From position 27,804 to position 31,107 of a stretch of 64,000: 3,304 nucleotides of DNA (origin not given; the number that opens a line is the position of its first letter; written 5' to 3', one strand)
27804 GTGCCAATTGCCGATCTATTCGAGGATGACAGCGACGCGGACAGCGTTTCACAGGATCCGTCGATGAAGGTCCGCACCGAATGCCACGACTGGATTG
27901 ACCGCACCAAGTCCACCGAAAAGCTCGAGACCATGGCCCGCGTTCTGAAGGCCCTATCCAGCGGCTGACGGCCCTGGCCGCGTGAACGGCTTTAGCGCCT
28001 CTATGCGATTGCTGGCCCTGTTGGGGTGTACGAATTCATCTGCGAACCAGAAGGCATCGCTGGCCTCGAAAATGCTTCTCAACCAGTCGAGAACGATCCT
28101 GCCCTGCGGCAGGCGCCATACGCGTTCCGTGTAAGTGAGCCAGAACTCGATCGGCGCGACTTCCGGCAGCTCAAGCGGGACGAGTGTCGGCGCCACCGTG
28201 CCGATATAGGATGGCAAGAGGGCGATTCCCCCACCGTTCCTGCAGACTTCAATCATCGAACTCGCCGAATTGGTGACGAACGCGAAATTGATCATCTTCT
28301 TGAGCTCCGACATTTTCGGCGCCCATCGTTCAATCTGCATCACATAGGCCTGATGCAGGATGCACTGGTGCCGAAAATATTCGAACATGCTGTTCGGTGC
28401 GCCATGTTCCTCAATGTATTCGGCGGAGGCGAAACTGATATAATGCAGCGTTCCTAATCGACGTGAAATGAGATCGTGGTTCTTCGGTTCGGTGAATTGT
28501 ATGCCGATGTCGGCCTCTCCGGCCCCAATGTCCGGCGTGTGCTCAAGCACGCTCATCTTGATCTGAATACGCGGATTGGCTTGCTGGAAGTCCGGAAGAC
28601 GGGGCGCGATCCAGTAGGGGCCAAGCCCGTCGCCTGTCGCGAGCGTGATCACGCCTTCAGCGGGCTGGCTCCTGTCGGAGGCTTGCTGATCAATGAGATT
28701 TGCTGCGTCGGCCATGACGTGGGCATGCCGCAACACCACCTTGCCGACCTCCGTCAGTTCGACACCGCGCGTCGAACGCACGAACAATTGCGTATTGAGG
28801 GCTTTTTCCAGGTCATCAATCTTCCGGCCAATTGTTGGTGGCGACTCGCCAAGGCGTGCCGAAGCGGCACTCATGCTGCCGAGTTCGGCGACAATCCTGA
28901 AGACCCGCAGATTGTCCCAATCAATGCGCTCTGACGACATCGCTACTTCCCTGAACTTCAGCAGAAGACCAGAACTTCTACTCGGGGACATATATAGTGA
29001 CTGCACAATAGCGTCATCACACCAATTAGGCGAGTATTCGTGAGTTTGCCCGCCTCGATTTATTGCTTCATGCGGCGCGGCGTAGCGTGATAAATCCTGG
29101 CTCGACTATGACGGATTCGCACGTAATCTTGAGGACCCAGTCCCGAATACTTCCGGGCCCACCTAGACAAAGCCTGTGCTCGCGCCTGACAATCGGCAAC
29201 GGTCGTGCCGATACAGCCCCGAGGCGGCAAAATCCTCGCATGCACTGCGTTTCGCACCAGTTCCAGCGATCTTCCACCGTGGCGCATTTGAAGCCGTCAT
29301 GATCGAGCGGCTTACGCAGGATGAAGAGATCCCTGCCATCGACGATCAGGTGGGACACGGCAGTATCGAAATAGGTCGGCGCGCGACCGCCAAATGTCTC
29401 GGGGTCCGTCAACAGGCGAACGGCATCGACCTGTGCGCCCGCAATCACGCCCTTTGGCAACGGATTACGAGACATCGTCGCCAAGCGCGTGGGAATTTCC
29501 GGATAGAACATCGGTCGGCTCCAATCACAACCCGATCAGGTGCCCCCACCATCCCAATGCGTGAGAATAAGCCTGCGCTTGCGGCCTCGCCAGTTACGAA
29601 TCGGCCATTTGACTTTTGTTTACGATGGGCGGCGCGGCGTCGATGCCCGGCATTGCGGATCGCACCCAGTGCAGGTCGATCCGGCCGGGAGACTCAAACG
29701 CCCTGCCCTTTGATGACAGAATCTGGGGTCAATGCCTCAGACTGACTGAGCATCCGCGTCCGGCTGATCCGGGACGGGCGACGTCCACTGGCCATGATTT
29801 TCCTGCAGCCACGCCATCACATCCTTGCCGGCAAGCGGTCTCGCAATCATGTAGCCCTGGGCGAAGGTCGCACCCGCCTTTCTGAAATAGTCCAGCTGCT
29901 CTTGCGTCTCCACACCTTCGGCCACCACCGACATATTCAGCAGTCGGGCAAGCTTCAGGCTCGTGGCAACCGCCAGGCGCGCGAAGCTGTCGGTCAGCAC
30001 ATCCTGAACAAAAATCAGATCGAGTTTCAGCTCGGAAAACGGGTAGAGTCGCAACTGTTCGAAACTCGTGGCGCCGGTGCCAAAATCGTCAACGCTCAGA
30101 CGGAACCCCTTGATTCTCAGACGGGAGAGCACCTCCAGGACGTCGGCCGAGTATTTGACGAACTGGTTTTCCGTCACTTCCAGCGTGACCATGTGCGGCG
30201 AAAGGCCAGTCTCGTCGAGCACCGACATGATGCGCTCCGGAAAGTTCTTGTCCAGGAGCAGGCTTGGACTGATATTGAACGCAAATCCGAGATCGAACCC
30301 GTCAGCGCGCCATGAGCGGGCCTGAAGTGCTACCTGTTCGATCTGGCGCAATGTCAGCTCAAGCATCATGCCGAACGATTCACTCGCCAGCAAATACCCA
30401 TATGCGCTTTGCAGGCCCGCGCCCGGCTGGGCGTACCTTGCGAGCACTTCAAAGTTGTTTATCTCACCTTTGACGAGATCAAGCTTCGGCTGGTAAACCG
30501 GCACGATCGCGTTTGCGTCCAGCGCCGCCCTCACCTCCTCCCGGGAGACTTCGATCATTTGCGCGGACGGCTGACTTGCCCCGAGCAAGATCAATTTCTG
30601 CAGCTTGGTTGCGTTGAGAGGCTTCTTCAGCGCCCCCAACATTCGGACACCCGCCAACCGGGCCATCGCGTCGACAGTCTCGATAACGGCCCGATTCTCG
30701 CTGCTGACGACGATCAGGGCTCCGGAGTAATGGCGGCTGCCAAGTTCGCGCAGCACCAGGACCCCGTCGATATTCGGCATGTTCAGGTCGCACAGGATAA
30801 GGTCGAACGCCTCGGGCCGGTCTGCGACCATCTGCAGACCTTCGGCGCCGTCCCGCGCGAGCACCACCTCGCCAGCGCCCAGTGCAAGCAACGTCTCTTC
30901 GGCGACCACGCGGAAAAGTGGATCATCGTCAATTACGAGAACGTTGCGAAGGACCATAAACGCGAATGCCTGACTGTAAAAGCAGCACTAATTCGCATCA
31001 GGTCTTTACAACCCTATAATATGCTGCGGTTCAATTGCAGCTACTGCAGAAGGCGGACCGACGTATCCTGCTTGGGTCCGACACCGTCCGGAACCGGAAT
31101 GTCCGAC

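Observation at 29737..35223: Self-contained phosphorelay to a c-di-GMP phosphodiesterase wrapped around an orphan TadG-like gene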

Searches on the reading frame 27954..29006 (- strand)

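Call 3: search_protein_families(library=pfam, proteins=[window:27954-29006:-], max_evalue=0.01)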
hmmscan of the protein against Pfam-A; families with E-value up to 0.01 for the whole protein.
window:27954-29006:- (350 aa): 2 families
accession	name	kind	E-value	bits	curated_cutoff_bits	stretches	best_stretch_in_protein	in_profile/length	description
PF03466.25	LysR_substrate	-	3.5e-25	89.1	28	1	114-311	2-206/209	LysR substrate binding domain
PF00126.33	HTH_1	-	2.3e-18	66.3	26.6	1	30-88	1-59/60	Bacterial regulatory helix-turn-helix protein, lysR family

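Call 4: search_protein_families(library=ncbifam, proteins=[window:27954-29006:-], max_evalue=0.01)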
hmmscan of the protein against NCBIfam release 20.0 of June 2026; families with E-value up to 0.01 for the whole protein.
window:27954-29006:- (350 aa): 54 families (the best 25 are shown)
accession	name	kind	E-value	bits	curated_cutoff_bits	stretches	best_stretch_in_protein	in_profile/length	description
NF007315.1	PRK09801.1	equivalog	1.3e-28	99.9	398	1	32-283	10-261/301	L-tartrate utilization transcriptional activator TtdR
TIGR03418.1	chol_sulf_TF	equivalog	1.8e-28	99.4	324.8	1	29-220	2-190/291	choline sulfate utilization transcriptional regulator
NF040888.1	trans_reg_YafC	equivalog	2.2e-28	99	470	1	30-268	5-243/293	DNA-binding transcriptional regulator YafC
NF007491.0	PRK10086.1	equivalog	1.4e-22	80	316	1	30-220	19-206/313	DNA-binding transcriptional regulator DsdC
NF008352.0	PRK11139.1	subfamily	4.2e-22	78.6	288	1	32-309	10-288/305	transcriptional regulator GcvA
NF007917.1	PRK10632.1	equivalog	2e-21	76.4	425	1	33-265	7-240/303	HTH-type transcriptional activator AaeR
NF040786.1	LysR_Sec_metab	equivalog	2.6e-21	75.9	250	1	29-182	2-158/298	selenium metabolism-associated LysR family transcriptional regulator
NF008416.0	PRK11242.1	equivalog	6.3e-20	71.7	277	1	33-281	6-258/300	transcriptional regulator CynR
TIGR02036.1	dsdC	equivalog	7.2e-18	64.6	352.4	1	32-222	12-199/302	DNA-binding transcriptional regulator DsdC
TIGR03339.1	phn_lysR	subfamily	1.5e-16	60.5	341.1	1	33-154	2-120/279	aminoethylphosphonate catabolism associated LysR family transcriptional regulator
NF052633.1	LysR_TF_PsrA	exception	1e-15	57.5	540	1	28-197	5-177/297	L-proline-binding transcription factor PsrA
NF053705.1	TransRegGltCGpos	equivalog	3.6e-15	56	350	1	31-176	4-152/300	glutamate biosynthesis transcriptional regulator GltC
NF009888.0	PRK13348.1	subfamily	7.5e-15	54.7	297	1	28-267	3-243/302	HTH-type transcriptional regulator ArgP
NF047711.1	PutUtilRegPtrR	equivalog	1.4e-14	53.9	400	1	29-268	2-238/283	putrescine utilization regulator PtrR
NF007307.0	PRK09791.1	equivalog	2.7e-14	53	336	1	27-169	4-149/302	LysR family transcriptional regulator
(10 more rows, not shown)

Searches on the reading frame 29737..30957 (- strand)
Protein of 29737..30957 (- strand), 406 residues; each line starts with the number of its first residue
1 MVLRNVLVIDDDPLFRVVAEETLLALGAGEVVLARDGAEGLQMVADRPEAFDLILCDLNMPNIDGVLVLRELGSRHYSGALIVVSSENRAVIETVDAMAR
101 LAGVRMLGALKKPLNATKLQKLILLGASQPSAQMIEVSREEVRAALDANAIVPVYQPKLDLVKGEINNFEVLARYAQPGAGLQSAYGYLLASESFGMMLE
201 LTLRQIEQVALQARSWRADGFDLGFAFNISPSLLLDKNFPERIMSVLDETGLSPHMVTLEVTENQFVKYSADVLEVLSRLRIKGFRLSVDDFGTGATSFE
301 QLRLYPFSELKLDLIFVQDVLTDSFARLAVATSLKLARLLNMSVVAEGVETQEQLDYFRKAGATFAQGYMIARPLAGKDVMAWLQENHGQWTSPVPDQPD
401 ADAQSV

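Call 3: search_protein_families(library=pfam, proteins=[window:29737-30957:-], max_evalue=0.01)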
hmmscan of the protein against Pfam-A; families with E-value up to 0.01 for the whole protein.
window:29737-30957:- (406 aa): 2 families
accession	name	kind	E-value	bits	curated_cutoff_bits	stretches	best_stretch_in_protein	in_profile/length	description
PF00563.25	EAL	-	1.3e-56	192.1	31.3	1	140-374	2-236/236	EAL domain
PF00072.30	Response_reg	-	3.9e-17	62.9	30.2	1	6-123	1-110/111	Response regulator receiver domain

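Call 4: search_protein_families(library=ncbifam, proteins=[window:29737-30957:-], max_evalue=0.01)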
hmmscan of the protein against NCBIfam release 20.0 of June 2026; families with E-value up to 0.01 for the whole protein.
window:29737-30957:- (406 aa): 75 families (the best 25 are shown)
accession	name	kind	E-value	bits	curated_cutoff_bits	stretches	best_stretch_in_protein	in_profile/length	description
NF052596.1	RR_EAL_PvrR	equivalog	2.5e-70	237.1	580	1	4-388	4-393/398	response regulator cyclic di-GMP phosphodiesterase PvrR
NF007474.0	PRK10060.1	equivalog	1.8e-45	155.3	782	1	141-388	412-658/663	cyclic di-GMP phosphodiesterase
NF045675.1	PhdiestaseDibA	equivalog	1.7e-44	152.2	980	1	133-380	374-621/623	phosphodiesterase DibA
NF008467.0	PRK11359.1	equivalog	5.1e-44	150.4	857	1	142-387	549-795/800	oxygen-sensing cyclic-di-GMP phosphodiesterase DosP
NF052458.1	PhdiestGepA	equivalog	2.8e-39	135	1200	1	140-378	594-835/840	phosphodiesterase GepA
NF007839.0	PRK10551.1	equivalog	1.7e-38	132.4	461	1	140-387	266-513/518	cyclic di-GMP phosphodiesterase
NF008807.1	PRK11829.1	equivalog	4.8e-33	114.2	733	1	139-382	417-660/670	biofilm formation regulator HmsP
NF053781.1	cdiGMPphdstlr2612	equivalog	1.3e-31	109.2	1600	1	140-385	1018-1266/1268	Tlr1612 family c-di-GMP phosphodiesterase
NF007298.0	PRK09776.1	equivalog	1.6e-19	69.3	1135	1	138-376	860-1098/1111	diguanylate cyclase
NF051476.1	CDiGphdiTpdA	equivalog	1.1e-15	57.5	1000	1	224-370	423-566/570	cyclic di-GMP phosphodiesterase TpdA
NF052265.1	EAL_dom_RimA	equivalog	1.8e-15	56.9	430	1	257-375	116-234/248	S6 modification regulatory phosphodiesterase RimA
NF007969.0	PRK10693.1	equivalog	3.3e-15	56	329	1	3-137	7-133/337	two-component system response regulator RssB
NF045673.1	c-di-GMPRcptLapD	equivalog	1.3e-13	50.2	1020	1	141-374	416-644/647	cyclic di-GMP receptor LapD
NF008281.1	PRK11059.1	equivalog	6.5e-13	47.8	663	1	154-373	412-628/633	RNase E specificity factor CsrD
NF045505.1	RR_RssB_Pseudo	equivalog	3.8e-11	42.6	700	1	5-103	7-100/394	two-component system response regulator RssB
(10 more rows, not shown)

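Call 24: search_solved_structures(query=window:29737-30957:-, max_evalue=1e-10, show_alignments=2)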
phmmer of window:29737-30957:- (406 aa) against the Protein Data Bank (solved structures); distinct sequences matched with E-value up to 1e-10: 37.
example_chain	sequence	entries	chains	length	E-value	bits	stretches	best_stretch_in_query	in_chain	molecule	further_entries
3sy8_A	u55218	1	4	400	4.1e-50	174.2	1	5-379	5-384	RocR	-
2r6o_A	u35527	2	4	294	3.6e-37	131.6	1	141-386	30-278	Putative diguanylate cyclase/phosphodiesterase (GGDEF & EAL domains) | PUTATIVE DIGUANYLATE CYCLASE/PHOSPHODIESTERASE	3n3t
4hu3_A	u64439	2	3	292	4e-34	121.6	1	142-385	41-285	Oxygen sensor protein DosP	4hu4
9cmf_A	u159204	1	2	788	4.6e-33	118.1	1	142-385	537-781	Oxygen sensor protein DosP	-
9clo_A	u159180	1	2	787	4.6e-33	118.1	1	142-385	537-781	Oxygen sensor protein DosP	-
9bgv_A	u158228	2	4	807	4.8e-33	118.1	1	142-385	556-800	Oxygen sensor protein DosP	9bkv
9cdr_A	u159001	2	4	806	4.8e-33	118.1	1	142-385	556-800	Oxygen sensor protein DosP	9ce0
4rni_A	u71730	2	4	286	4.8e-33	118.1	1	136-378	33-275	Motility regulator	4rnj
5m1t_A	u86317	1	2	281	1.4e-32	116.5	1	140-382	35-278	MucR Phosphodiesterase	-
4rnh_A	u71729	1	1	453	1.7e-32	116.2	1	137-378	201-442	Motility regulator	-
8arv_A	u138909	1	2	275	8e-32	114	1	140-386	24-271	Bifunctional diguanylate cyclase/phosphodiesterase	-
4rnf_A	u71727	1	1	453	4.3e-31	111.6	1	137-378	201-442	Motility regulator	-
5m3c_A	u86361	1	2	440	7.5e-29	104.2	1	140-377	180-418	Diguanylate cyclase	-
4y8e_A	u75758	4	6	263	9.1e-29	104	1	139-391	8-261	PA3825 EAL | PA3825-EAL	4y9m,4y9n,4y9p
4hjf_A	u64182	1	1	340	2.9e-28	102.3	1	140-395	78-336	GGDEF family protein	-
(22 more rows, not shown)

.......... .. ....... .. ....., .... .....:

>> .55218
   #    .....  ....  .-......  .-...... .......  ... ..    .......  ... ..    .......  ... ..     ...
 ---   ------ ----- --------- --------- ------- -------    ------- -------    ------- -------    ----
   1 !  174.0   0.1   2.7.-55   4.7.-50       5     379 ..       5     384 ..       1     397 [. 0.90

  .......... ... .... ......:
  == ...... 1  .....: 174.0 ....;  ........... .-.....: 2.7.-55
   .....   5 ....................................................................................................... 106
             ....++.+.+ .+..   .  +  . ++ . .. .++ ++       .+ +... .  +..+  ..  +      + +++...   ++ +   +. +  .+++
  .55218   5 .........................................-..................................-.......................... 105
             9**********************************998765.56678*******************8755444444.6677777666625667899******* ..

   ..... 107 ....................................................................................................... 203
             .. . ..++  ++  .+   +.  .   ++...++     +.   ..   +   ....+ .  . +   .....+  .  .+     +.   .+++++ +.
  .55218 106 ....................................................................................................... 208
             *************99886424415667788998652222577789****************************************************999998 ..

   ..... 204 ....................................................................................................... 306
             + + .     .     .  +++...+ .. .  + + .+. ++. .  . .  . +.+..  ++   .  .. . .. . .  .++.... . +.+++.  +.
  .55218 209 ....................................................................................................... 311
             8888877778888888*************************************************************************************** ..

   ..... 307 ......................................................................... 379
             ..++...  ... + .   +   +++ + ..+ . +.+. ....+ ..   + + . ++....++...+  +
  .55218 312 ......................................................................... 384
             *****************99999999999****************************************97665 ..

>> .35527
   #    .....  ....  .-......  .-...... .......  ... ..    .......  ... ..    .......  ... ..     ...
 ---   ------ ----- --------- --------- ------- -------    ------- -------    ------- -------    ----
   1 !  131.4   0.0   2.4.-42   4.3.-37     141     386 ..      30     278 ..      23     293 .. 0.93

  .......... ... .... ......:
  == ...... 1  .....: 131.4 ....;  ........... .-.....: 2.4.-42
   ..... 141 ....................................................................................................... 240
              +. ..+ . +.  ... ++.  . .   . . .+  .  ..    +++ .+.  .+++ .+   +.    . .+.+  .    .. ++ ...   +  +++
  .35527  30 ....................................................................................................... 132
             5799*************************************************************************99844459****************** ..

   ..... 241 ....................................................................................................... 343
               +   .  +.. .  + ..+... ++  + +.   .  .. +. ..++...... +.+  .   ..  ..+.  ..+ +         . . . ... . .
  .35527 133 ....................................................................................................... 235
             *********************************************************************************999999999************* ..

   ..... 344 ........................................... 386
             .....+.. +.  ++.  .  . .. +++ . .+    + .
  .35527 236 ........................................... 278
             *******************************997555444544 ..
